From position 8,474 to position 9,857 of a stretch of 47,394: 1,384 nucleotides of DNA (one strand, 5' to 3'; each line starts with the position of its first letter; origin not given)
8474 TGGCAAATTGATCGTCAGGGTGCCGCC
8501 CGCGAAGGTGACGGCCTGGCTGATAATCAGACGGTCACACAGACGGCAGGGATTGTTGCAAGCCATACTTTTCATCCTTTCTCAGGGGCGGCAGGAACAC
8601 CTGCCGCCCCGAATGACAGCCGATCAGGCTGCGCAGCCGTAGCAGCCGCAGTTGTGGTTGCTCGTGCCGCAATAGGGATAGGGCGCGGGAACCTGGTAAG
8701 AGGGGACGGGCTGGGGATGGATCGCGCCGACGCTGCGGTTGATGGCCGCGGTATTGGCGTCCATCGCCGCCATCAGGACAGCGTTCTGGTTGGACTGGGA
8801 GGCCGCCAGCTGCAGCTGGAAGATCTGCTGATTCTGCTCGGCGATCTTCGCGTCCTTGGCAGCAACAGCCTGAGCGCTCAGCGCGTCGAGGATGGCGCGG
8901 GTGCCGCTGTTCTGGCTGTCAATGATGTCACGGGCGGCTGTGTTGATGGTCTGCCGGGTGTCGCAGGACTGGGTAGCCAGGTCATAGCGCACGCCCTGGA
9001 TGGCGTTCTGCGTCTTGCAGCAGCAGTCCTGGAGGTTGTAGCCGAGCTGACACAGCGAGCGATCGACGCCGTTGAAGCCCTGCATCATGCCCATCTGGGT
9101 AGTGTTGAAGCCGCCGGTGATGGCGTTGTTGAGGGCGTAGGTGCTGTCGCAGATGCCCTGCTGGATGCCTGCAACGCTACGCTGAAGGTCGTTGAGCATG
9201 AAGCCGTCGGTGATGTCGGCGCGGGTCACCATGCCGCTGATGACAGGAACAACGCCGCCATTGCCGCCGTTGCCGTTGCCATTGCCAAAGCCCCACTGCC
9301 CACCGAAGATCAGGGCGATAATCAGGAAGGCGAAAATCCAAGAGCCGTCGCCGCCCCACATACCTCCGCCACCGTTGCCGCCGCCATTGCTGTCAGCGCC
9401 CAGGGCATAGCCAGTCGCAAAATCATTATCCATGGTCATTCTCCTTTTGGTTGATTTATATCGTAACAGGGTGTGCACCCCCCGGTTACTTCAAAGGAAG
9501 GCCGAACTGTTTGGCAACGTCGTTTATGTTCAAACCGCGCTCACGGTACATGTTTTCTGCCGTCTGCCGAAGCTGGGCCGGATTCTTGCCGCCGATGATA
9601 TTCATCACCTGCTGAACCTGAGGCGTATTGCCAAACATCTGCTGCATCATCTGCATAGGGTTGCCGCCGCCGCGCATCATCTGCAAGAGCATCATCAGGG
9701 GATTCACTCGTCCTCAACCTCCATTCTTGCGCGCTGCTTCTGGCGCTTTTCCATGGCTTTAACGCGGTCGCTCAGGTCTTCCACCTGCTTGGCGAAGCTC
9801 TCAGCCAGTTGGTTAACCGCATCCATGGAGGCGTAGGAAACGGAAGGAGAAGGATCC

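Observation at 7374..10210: Self-contained five-gene cassette of low-complexity and Cys-rich proteins in the moron position: best candidate for an undescribed system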

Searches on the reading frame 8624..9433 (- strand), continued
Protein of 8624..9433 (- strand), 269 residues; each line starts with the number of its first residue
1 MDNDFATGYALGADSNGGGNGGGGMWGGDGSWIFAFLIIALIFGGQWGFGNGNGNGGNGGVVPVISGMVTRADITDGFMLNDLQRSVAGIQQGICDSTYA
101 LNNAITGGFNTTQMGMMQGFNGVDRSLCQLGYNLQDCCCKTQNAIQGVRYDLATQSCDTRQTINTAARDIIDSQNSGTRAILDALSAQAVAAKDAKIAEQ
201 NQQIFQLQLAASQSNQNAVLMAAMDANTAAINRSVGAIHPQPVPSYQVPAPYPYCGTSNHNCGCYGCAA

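Call 101: search_protein_families(library=pfam, proteins=[L002:6006-6386:+, L094:3964-4413:+, L094:4415-4696:+, L093:4378-4665:+, L093:4662-4898:+], max_evalue=0.1)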
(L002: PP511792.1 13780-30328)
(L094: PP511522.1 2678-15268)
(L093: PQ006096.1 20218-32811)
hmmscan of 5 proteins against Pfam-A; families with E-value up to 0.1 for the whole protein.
L002:6006-6386:+ (126 aa): 0 families

L094:3964-4413:+ (149 aa): 5 families
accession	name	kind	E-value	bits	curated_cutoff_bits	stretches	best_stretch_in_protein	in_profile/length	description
PF01665.21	Rota_NSP3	-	0.0033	16.9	25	1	73-134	158-223/311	Rotavirus non-structural protein NSP3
PF16326.10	ABC_tran_CTD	-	0.03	15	32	0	61-100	20-61/69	ABC transporter C-terminal domain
PF23637.1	SH3BP4_C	-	0.031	14.7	27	1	64-133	33-102/110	SH3BP4 C-terminal helical domain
PF13851.11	GAS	-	0.038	13.8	32.3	0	53-104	139-190/200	Growth-arrest specific micro-tubule binding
PF05377.16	FlaC_arch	-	0.087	13.7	27.8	0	85-118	1-34/55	Flagella accessory protein C (FlaC)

L094:4415-4696:+ (93 aa): 0 families

L093:4378-4665:+ (95 aa): 9 families
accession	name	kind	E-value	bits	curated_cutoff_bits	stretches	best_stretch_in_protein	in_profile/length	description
PF24073.1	DUF7365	-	0.00048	20.7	27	1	10-93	17-100/101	Coiled-coil region of unknown function (DUF7365)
PF06785.16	UPF0242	-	0.0013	19.3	33.5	1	30-93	108-172/194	Uncharacterised protein family (UPF0242) N-terminus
PF06419.17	COG6_N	-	0.0094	16.5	27.4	1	29-93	26-90/114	Conserved oligomeric complex COG6, N-terminal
PF18595.6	Nuf2_DHR10-like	-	0.013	16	28.4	1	27-88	48-109/117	Nuf2, DHR10-like domain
PF03233.18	Cauli_AT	-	0.014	15.7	24.8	1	21-94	88-158/163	Aphid transmission protein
PF06476.17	DUF1090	-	0.021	15.3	24.4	1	24-88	28-90/110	Protein of unknown function (DUF1090)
PF17749.6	MIP-T3_C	-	0.038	14.5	25.8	1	27-77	101-151/154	Microtubule-binding protein MIP-T3 C-terminal region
PF05377.16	FlaC_arch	-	0.048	14.5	27.8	0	38-55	16-33/55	Flagella accessory protein C (FlaC)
PF06009.19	Laminin_II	-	0.074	13.5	33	0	41-91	22-110/138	Laminin Domain II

L093:4662-4898:+ (78 aa): 3 families
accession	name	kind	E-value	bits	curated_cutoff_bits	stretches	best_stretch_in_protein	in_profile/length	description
PF04545.22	Sigma70_r4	-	3.9e-06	26.7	24.1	1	30-71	7-48/50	Sigma-70, region 4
PF08281.18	Sigma70_r4_2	-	0.001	19.1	25.7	1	36-70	19-53/54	Sigma-70, region 4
PF07374.17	DUF1492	-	0.013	16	21.5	1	10-70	39-98/100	Protein of unknown function (DUF1492)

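Call 106: search_dna_similar(query=window:8624-9433:-, collection=plasmids, mode=protein, max_rows=15, max_evalue=0.001)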
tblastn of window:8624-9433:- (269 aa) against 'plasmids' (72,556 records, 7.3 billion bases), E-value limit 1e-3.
Records with a match: 1; places in all: 1; records where one place covers at least 80% of the query: 0.
Best place of each record, by identity: <60% 1.
By first word of the organism name: Vescimonas 1.
By predicted mobility (MOB-suite, as given by PLSDB): non-mobilizable 1.
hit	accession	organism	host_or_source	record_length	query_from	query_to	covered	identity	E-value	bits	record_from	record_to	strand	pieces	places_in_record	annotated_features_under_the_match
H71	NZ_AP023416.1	Vescimonas fastidiosa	Homo sapiens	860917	74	252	67%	32.5%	8e-14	78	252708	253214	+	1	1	hypothetical protein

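Call 110: find_encoding_contigs(protein=P0101, flank=4000, max_places=3)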
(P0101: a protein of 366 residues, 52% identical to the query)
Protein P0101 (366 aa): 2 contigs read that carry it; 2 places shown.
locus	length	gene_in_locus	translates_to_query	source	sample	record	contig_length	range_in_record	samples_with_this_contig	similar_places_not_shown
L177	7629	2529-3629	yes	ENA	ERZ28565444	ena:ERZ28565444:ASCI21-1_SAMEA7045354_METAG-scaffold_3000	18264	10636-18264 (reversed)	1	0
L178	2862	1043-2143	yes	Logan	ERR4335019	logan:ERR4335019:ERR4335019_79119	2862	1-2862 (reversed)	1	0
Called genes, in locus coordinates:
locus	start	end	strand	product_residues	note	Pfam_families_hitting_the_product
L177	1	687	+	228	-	?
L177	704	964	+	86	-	-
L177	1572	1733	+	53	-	-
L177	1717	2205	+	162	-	-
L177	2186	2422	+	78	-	-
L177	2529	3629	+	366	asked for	-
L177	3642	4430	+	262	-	PF25223:DUF7841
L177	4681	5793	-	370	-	PF14659:Phage_int_SAM_3 (weak), PF22022:Phage_int_M (faint), PF00589:Phage_integrase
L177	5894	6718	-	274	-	PF02498:Bro-N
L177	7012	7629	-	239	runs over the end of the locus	PF07467:BLIP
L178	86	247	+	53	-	-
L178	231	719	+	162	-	-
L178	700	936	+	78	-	-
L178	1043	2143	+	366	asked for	-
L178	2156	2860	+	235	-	?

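Call 113: search_protein_families(library=phrogs, alignment_id=A12, max_evalue=0.00001)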
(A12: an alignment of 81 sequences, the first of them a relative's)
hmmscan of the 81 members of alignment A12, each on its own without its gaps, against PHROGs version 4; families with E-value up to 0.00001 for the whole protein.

A. member 1, L095:2711-3850:+ (379 aa): 0 families

B. families by the number of members that match (of 81 scanned): 65 families (the first 25 are shown)
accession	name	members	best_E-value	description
phrog_1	-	5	1.3e-50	integrase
phrog_216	-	5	7.9e-38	integrase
phrog_1501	-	3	1.2e-28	-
phrog_924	-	3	3.3e-11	-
phrog_1423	-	2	1.7e-108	Reverse transcriptase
phrog_19239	-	2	1.3e-56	-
phrog_15610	-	2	2.3e-35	protease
phrog_1238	-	2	9.3e-33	phosphoheptose isomerase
phrog_1365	-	2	4.6e-18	-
phrog_2825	-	2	9.8e-14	polymerase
phrog_7685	-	2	4.7e-11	integrase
phrog_668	-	2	4.8e-08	HTH DNA binding protein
phrog_66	-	2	1.9e-07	excisionase and transcriptional regulator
phrog_3855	-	2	1.6e-06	HTH DNA binding protein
phrog_11589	-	1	1.4e-102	major head protein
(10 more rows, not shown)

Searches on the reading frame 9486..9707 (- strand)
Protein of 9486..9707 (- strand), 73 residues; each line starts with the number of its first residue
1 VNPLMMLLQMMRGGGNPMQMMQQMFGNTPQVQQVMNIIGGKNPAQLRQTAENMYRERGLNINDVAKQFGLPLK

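Call 3: search_protein_families(library=pfam, proteins=[window:9486-9707:-], max_evalue=1)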
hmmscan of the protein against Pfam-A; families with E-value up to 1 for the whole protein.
window:9486-9707:- (73 aa): 2 families
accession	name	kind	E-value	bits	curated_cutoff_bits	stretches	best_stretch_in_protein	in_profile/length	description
PF25510.1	Ubiquitin_DCDC1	-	0.052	14.5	30.4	1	15-65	31-77/95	Doublecortin domain-containing protein 1-like, ubiquitin domain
PF08784.17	RPA_C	-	0.07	14.3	22.6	1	14-72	36-83/106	Replication protein A C terminal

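Call 4: search_protein_families(library=phrogs, proteins=[window:9486-9707:-], max_evalue=1)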
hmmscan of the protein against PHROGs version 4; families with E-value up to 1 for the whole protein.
window:9486-9707:- (73 aa): 2 families
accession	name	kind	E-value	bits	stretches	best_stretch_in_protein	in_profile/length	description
phrog_7894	-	unknown function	0.0097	17.4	1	7-37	45-75/139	-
phrog_17600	-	unknown function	0.019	16.1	1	20-70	22-72/89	-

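Call 11: search_protein_families(library=ncbifam, proteins=[window:9486-9707:-], max_evalue=1)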
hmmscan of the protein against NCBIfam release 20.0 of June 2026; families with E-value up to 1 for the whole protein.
window:9486-9707:- (73 aa): 0 families

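Call 12: search_protein_families(library=padloc, proteins=[window:9486-9707:-], max_evalue=1)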
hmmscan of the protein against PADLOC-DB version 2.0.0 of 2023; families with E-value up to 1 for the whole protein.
window:9486-9707:- (73 aa): 0 families

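Call 98: search_solved_structures(query=A10, max_evalue=10, show_alignments=2)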
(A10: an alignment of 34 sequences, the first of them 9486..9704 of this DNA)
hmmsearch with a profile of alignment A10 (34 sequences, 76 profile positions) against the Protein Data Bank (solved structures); distinct sequences matched with E-value up to 10: 13.
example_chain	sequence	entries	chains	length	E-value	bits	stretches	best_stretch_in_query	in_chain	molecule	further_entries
7bqq_A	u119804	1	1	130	2.2e-05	27.8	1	13-73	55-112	Gogy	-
4zmr_A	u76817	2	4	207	0.053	17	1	12-60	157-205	Response regulator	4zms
2xny_M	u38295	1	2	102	0.06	16.8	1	12-65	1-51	M PROTEIN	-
4hye_A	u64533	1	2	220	0.06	16.8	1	12-60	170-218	Response regulator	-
2oto_A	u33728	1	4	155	0.14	15.6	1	12-65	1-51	M protein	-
8jj6_D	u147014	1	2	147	0.24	14.9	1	7-54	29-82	Negative elongation factor complex member C/D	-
8rbx_w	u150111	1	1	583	0.33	14.4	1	7-54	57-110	Negative elongation factor C/D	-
8w8e_W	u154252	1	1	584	0.33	14.4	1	7-54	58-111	Negative elongation factor C/D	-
7ycx_g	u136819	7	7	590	0.34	14.4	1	7-54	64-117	Negative elongation factor C/D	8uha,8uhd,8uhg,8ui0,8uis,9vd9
9j0n_W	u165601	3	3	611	0.38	14.2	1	7-54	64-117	Negative elongation factor C/D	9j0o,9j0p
7pks_W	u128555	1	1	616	0.39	14.2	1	7-54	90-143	Negative elongation factor C/D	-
4rgk_A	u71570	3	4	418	1.1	12.7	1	20-59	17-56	Uncharacterized protein | DUF1479 domain-containing protein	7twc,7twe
8glt_1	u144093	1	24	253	8.6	9.9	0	24-54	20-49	C2-chlorophyll-comp_O32-15_ctermHis, polyalanine model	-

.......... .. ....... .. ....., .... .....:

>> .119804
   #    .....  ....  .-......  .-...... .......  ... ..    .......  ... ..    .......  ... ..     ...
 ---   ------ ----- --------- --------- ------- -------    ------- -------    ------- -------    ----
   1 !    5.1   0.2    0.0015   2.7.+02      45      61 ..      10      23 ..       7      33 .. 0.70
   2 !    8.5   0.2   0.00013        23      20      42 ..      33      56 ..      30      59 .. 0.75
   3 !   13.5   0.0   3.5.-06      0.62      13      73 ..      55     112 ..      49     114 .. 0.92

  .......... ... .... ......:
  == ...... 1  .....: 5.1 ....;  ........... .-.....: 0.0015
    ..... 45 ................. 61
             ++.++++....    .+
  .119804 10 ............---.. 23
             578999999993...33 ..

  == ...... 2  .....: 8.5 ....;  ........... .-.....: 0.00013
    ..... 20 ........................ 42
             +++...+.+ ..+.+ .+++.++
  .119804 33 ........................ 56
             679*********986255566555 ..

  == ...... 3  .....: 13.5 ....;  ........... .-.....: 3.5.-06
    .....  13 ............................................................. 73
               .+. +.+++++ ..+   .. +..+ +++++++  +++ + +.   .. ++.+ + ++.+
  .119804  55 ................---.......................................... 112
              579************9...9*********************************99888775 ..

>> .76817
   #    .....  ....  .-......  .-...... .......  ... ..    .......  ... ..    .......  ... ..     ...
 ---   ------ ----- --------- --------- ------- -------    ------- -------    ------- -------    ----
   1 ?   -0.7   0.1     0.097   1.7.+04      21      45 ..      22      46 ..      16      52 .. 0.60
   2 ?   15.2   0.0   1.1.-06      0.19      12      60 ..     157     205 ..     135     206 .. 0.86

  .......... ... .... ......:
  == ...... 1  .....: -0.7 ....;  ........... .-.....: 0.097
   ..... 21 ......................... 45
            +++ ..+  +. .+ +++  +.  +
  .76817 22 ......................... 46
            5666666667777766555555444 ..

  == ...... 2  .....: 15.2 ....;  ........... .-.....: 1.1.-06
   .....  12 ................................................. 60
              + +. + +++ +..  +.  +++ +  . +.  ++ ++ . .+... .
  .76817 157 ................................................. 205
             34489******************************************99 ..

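Call 99: search_protein_families(library=pfam, alignment_id=A10, max_evalue=1)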
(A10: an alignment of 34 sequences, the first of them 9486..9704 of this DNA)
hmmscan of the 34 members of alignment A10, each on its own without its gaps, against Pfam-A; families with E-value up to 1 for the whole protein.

A. member 1, window:9486-9704:- (72 aa): 3 families
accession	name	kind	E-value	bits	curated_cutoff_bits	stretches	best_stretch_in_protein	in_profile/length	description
PF25510.1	Ubiquitin_DCDC1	-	0.051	14.6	30.4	1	14-64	31-77/95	Doublecortin domain-containing protein 1-like, ubiquitin domain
PF08784.17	RPA_C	-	0.072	14.3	22.6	1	13-71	36-83/106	Replication protein A C terminal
PF23195.1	UBQLN1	-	0.9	9.7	27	0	13-36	14-37/70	Ubiquilin-1-like domain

B. families by the number of members that match (of 34 scanned): 50 families (the first 25 are shown)
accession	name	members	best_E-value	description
PF01466.24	Skp1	6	4.3e-05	Skp1 family, dimerisation domain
PF09280.16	XPC-binding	4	0.0076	XPC-binding domain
PF00570.28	HRDC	4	0.013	HRDC domain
PF02817.22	E3_binding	4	0.041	e3 binding domain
PF07742.17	BTG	3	0.027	BTG family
PF13384.12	HTH_23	2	0.028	Homeodomain-like domain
PF19111.5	DUF5798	2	0.029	Family of unknown function (DUF5798)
PF05402.18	PqqD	2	0.057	Coenzyme PQQ synthesis protein D (PqqD)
PF10686.14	YAcAr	2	0.059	YspA, cpYpsA-related SLOG family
PF25591.1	LRV_2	2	0.068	Leucine Rich Repeat Variant domain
PF23195.1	UBQLN1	2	0.18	Ubiquilin-1-like domain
PF07498.18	Rho_N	1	0.00051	Rho termination factor, N-terminal domain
PF18026.6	Exog_C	1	0.0087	Endo/exonuclease (EXOG) C-terminal domain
PF10975.14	DUF2802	1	0.012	Protein of unknown function (DUF2802)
PF14431.12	YwqJ-deaminase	1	0.027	YwqJ-like deaminase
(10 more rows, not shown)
